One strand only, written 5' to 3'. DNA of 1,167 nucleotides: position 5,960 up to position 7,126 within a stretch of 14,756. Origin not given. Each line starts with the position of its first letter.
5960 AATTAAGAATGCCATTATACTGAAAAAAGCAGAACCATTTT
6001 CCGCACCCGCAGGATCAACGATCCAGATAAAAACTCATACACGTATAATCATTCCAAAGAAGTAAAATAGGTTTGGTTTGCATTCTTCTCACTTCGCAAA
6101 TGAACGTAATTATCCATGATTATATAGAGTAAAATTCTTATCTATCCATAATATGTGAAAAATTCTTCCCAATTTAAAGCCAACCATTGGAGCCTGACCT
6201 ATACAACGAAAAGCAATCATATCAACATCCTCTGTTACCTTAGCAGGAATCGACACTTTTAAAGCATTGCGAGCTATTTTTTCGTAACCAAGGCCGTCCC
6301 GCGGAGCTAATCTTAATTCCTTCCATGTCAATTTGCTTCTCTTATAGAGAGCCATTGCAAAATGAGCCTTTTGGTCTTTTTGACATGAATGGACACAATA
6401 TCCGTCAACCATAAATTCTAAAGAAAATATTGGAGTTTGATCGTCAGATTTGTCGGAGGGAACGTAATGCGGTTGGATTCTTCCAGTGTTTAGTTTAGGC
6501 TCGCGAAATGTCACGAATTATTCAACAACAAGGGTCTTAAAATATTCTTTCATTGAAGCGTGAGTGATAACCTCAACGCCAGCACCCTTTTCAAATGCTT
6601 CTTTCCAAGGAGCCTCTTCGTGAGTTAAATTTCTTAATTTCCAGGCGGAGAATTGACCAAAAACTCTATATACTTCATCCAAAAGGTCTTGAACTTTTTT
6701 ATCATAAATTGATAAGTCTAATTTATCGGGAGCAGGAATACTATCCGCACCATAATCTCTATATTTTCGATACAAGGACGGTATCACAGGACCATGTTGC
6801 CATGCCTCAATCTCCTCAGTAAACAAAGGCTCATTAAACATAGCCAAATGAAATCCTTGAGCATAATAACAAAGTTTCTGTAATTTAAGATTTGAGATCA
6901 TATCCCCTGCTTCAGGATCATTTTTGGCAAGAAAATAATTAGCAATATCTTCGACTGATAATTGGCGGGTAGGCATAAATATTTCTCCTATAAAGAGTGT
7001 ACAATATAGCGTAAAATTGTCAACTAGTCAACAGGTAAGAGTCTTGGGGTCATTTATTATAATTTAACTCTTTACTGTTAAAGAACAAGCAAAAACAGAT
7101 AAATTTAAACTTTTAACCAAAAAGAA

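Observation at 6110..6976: Panacea (DUF4065) antitoxin paired with an unrecognised 134-aa partner: candidate new toxin or defence cargo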

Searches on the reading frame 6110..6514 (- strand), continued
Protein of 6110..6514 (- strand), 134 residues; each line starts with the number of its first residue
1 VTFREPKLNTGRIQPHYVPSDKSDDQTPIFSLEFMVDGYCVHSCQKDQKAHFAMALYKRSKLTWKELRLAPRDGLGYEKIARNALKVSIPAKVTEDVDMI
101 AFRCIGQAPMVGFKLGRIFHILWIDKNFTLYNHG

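Call 89: search_dna_similar(query=window:6110-6514:-, collection=plasmids, mode=protein, max_evalue=0.001, max_rows=25)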
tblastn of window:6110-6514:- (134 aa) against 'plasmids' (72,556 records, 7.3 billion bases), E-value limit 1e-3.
Records with a match: 4; places in all: 4; records where one place covers at least 80% of the query: 3.
Best place of each record, by identity: <60% 4.
By first word of the organism name: Legionella 1; Pseudomonas 1; Escherichia 1; Pontibacter 1.
By predicted mobility (MOB-suite, as given by PLSDB): non-mobilizable 4.
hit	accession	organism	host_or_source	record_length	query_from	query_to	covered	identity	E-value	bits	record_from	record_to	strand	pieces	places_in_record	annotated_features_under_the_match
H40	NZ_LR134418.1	Legionella adelaidensis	environmental,Cooling tower water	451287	28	133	79%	53.8%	6e-31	122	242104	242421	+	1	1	hypothetical protein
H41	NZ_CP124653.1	Pseudomonas aeruginosa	Homo sapiens,Wound/Abscess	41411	18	134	87%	47.0%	3e-35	135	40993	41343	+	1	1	none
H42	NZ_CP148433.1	Escherichia coli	Chicken,single cell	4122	6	133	96%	41.9%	2e-27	112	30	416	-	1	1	hypothetical protein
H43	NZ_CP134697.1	Pontibacter sp. G13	single cell,seawater, biofilm of coral ...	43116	19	126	81%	28.4%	6e-4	45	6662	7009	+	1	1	none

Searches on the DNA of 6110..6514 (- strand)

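Call 78: search_dna_similar(query=L041:2900-3890:+, collection=ecoli_genomes, mode=near, max_rows=12, rows=spread)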
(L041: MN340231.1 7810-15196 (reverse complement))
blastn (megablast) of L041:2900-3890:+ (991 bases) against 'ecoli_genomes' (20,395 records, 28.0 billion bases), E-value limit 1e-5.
Records with a match: 48; places in all: 51; records where one place covers at least 80% of the query: 48.
Genomes with a match: 48 of 5426; with a place that covers at least 80% of the query: 48. Places per genome that has any: lowest 1, median 1, highest 2. On chromosomes: 50 places; on plasmids: 1.
Best place of each record, by identity: >=99% 48.
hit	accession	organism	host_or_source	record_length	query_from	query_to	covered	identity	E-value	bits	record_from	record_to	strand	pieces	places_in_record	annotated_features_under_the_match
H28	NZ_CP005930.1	Escherichia coli APEC IMT5155 strain APEC IMT5155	chicken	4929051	1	991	100%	99.9%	0e+0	1825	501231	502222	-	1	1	Panacea domain-containing protein | hypothetical protein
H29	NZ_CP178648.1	Escherichia coli strain VTB96815v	Chicken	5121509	1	991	100%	99.9%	0e+0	1825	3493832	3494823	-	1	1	Panacea domain-containing protein | hypothetical protein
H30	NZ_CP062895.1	Escherichia coli strain Res13-Lact-ER02-39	Sus scrofa domesticus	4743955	1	991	100%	99.8%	0e+0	1820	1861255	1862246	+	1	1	Panacea domain-containing protein | hypothetical protein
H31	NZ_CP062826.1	Escherichia coli strain Res13-Lact-PER12-33-A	Sus scrofa domesticus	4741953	1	991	100%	99.8%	0e+0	1820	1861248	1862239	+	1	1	Panacea domain-containing protein | hypothetical protein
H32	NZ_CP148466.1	Escherichia coli strain Z1323CEC0006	Chicken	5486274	1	991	100%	99.8%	0e+0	1820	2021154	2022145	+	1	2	Panacea domain-containing protein | hypothetical protein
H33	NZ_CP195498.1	Escherichia coli strain 20AR0300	Homo sapiens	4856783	1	991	100%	99.8%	0e+0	1820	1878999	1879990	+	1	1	Panacea domain-containing protein | hypothetical protein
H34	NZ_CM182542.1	Escherichia coli strain O15_8X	not provided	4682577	1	991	100%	99.8%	0e+0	1820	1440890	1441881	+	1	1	Panacea domain-containing protein | hypothetical protein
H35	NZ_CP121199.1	Escherichia coli strain E50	bovine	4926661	1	991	100%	99.6%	0e+0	1808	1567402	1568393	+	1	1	Panacea domain-containing protein | hypothetical protein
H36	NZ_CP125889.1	Escherichia coli strain EPSSH018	missing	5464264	1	991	100%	99.6%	0e+0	1808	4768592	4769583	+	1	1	Panacea domain-containing protein | hypothetical protein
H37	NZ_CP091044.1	Escherichia coli strain STEC346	pork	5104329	1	991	100%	99.4%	0e+0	1797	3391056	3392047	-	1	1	Panacea domain-containing protein | hypothetical protein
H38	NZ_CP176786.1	Escherichia coli strain XJ23PTE1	floor swab at a pig slaughterhouse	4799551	1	991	100%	99.4%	0e+0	1797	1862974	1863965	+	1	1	Panacea domain-containing protein | hypothetical protein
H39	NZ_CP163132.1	Escherichia coli strain W4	Homo sapiens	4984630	1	991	100%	99.2%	0e+0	1786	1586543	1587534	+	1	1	Panacea domain-containing protein | hypothetical protein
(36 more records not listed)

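Call 79: get_annotated_region(hit=H28, flank=1500)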
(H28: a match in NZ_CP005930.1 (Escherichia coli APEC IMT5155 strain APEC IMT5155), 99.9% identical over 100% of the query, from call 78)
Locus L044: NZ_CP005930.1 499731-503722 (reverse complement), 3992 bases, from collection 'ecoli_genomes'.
description: Escherichia coli APEC IMT5155 chromosome, complete genome
organism: Escherichia coli APEC IMT5155 strain APEC IMT5155 (NCBI taxid 1329907)
replicon: chromosome; assembly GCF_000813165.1
host: chicken; source: -; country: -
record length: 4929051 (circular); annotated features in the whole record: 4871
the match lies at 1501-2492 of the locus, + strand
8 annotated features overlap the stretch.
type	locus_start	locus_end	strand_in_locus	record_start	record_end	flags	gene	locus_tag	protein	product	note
CDS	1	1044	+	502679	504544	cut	-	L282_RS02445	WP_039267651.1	hypothetical protein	-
CDS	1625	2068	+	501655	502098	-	-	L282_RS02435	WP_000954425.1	Panacea domain-containing protein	-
CDS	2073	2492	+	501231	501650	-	-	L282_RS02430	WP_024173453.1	hypothetical protein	-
CDS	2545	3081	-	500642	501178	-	-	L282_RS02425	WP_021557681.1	ATP-dependent Clp protease proteolytic subunit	-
CDS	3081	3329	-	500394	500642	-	-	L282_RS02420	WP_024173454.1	Arc family DNA-binding protein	-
CDS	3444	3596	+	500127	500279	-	-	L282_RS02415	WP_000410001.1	Arc family DNA-binding protein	-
CDS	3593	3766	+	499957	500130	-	-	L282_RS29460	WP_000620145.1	hypothetical protein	-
CDS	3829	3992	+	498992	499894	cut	-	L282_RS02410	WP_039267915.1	phage antirepressor N-terminal domain-containing protein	-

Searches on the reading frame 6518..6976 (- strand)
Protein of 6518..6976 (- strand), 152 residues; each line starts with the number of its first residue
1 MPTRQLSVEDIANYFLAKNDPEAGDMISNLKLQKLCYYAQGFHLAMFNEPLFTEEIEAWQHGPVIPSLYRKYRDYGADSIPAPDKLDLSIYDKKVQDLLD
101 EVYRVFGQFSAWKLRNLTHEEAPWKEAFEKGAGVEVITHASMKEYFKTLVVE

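Call 3: search_protein_families(library=pfam, proteins=[window:6518-6976:-], max_evalue=0.1)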
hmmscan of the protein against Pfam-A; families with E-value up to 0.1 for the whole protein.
window:6518-6976:- (152 aa): 1 family
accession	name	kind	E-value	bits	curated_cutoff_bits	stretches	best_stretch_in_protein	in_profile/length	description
PF13274.11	SocA_Panacea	-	6.8e-22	78.9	25.7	1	32-125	1-113/113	Antitoxin SocA-like, Panacea domain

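Call 4: search_protein_families(library=ncbifam, proteins=[window:6518-6976:-], max_evalue=1)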
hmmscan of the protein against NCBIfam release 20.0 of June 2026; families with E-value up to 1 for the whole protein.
window:6518-6976:- (152 aa): 1 family
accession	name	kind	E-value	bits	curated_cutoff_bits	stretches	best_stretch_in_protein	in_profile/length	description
NF047745.1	SocA_antitoxin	equivalog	6.8e-23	81.2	190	1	11-132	6-137/176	type VI toxin-antitoxin system SocA family antitoxin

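Call 5: search_protein_families(library=padloc, proteins=[window:6518-6976:-], max_evalue=1)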
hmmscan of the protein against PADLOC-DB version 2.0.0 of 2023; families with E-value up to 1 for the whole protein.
window:6518-6976:- (152 aa): 0 families

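Call 6: search_protein_families(library=phrogs, proteins=[window:6518-6976:-], max_evalue=0.01)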
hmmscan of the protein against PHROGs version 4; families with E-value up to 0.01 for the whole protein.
window:6518-6976:- (152 aa): 3 families
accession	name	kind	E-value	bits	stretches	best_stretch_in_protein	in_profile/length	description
phrog_1281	-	unknown function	1.8e-52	178.9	1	5-150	7-154/195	-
phrog_10390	-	unknown function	1.8e-37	130.5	1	6-148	149-293/299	-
phrog_12393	-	unknown function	0.00069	20.4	1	8-103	6-102/157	-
